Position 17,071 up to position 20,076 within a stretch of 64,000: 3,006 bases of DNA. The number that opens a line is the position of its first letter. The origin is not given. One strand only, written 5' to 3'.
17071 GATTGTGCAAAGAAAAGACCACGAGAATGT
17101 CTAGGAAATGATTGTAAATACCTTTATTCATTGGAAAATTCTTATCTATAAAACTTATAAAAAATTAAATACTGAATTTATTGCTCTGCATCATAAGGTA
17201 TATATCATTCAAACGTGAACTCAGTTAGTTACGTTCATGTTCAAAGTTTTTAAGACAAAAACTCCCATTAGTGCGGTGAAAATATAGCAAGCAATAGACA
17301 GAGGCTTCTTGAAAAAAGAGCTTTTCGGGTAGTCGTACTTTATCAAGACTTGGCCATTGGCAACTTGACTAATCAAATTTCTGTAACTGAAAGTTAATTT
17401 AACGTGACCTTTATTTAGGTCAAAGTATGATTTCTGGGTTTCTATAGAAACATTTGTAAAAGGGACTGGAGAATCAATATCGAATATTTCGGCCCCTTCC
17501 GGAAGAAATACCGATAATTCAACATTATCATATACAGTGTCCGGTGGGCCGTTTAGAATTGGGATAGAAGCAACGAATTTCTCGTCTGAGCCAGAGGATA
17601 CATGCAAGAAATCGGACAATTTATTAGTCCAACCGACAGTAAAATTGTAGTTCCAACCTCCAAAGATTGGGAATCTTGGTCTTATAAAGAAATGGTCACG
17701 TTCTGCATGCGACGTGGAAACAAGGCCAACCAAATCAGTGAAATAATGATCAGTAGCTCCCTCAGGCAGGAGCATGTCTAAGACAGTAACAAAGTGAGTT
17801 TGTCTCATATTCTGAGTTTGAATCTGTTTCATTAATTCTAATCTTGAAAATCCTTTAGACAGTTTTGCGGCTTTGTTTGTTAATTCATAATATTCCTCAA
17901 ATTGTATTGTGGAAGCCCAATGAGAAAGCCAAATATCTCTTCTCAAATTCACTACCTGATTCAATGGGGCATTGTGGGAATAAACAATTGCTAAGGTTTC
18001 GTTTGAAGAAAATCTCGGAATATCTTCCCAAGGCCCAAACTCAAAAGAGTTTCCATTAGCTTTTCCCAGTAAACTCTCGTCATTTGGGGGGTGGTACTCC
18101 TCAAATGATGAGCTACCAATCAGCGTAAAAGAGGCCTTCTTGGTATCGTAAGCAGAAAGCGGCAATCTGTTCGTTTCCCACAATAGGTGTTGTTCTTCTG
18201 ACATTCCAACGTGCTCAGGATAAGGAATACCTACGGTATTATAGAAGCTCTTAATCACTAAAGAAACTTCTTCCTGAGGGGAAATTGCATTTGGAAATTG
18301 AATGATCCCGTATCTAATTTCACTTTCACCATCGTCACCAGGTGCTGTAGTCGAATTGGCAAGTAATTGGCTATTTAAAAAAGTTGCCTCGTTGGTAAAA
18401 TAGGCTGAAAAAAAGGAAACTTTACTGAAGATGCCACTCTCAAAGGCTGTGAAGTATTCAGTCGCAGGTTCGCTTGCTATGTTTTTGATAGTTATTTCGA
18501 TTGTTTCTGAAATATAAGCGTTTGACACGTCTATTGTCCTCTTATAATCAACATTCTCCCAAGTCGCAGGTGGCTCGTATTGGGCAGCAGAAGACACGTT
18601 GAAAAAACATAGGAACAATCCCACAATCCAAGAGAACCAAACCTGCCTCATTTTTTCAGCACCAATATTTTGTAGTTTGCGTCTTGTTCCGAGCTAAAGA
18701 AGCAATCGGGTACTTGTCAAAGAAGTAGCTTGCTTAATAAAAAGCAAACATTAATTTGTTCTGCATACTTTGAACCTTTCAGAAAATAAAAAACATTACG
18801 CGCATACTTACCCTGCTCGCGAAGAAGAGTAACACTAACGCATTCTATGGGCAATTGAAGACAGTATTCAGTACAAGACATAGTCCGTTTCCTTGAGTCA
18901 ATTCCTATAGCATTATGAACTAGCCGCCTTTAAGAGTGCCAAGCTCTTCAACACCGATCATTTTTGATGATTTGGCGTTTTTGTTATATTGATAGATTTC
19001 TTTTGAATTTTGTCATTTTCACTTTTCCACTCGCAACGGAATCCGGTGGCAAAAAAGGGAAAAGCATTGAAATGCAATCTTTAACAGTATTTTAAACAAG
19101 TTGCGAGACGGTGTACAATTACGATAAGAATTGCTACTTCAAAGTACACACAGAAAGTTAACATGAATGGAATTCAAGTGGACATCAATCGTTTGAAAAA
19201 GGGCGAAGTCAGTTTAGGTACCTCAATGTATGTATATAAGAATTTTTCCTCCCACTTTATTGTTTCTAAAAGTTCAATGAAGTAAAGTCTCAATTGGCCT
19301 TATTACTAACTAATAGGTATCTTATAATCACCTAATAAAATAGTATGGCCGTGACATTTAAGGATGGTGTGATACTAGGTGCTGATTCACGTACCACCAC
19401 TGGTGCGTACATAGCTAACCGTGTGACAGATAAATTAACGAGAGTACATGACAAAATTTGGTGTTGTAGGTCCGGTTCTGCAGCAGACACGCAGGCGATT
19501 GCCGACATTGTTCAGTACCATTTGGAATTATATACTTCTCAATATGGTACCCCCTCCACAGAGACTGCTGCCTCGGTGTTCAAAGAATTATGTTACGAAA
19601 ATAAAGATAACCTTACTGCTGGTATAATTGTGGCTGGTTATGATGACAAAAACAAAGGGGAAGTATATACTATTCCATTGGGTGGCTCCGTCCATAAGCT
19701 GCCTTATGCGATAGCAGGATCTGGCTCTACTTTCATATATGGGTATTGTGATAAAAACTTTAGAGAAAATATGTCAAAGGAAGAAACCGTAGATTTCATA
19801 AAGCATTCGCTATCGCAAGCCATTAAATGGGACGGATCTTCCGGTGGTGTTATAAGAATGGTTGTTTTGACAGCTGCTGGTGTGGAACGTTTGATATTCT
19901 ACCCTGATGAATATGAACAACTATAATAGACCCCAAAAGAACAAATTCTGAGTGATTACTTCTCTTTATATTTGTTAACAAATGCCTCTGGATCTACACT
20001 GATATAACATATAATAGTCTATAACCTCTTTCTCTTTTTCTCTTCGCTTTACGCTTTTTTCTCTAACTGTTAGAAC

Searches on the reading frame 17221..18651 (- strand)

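Call 12: search_protein_families(library=pfam, proteins=[window:17221-18651:-])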
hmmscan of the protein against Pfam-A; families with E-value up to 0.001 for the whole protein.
window:17221-18651:- (476 aa): 1 family
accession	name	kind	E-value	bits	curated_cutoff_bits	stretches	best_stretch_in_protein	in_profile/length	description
PF04597.19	Ribophorin_I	-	5.7e-142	474.3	25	1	31-468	1-437/437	Ribophorin I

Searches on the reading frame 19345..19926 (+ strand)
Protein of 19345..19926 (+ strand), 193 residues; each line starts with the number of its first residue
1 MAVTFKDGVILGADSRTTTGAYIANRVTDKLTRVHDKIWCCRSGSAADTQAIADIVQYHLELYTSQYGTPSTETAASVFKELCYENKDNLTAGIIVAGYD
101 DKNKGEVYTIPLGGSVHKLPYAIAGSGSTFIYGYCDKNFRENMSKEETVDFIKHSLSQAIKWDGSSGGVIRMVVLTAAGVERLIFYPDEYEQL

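Call 12: search_protein_families(library=pfam, proteins=[window:19345-19926:+])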
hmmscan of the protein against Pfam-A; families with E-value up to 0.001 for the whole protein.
window:19345-19926:+ (193 aa): 1 family
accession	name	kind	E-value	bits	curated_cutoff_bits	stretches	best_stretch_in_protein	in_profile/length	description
PF00227.31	Proteasome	-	7.4e-49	166.4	22.4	1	1-174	8-188/189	Proteasome subunit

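Call 13: search_solved_structures(query=window:19345-19926:+)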
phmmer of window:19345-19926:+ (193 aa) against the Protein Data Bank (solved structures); distinct sequences matched with E-value up to 0.001: 247 (the best 60 are shown).
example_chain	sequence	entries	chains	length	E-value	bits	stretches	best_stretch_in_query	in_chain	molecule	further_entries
9qai_N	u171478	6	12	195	8.5e-130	433.4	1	1-193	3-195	Proteasome subunit beta type-1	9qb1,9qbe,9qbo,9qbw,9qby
4v7o_AB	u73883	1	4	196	8.6e-130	433.4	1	1-193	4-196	Proteasome component PRE3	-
1fnt_H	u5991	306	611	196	8.6e-130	433.4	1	1-193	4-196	PROTEASOME COMPONENT PRE3 | Proteasome subunit beta type-1 | 20S PROTEASOME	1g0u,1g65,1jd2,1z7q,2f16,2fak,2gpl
1ryp_H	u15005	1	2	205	1e-129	433.1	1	1-193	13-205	20S PROTEASOME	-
5cz5_N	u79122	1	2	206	1e-129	433.1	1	1-193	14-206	Proteasome subunit beta type-1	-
5fgi_N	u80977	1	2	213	1.2e-129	432.9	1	1-193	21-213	Proteasome subunit beta type-1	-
10mt_H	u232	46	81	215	1.2e-129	432.9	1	1-193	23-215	Proteasome subunit beta type-1 | Proteasome component PRE3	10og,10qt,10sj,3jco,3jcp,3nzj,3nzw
7ls5_H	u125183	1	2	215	1.2e-128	429.7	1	1-193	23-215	Proteasome subunit beta type-1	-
9qd2_N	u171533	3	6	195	1.5e-128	429.3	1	1-193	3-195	Proteasome subunit beta type-1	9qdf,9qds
9qck_N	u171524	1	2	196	1.6e-128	429.3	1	1-193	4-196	Proteasome subunit beta type-1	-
9qcf_N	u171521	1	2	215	2.2e-128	428.8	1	1-193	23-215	Proteasome subunit beta type-1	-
9fst_N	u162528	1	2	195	2.8e-114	382.8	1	1-193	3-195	Proteasome subunit beta type-9,Proteasome subunit beta type-1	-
9frw_N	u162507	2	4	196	2.8e-114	382.8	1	1-193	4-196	Proteasome subunit beta type-9,Proteasome subunit beta type-1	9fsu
8fz5_H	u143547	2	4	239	1e-68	234.2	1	1-189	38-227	Proteasome subunit beta type-6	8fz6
4r3o_H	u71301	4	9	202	4.1e-68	232.3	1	1-189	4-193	Proteasome subunit beta type-6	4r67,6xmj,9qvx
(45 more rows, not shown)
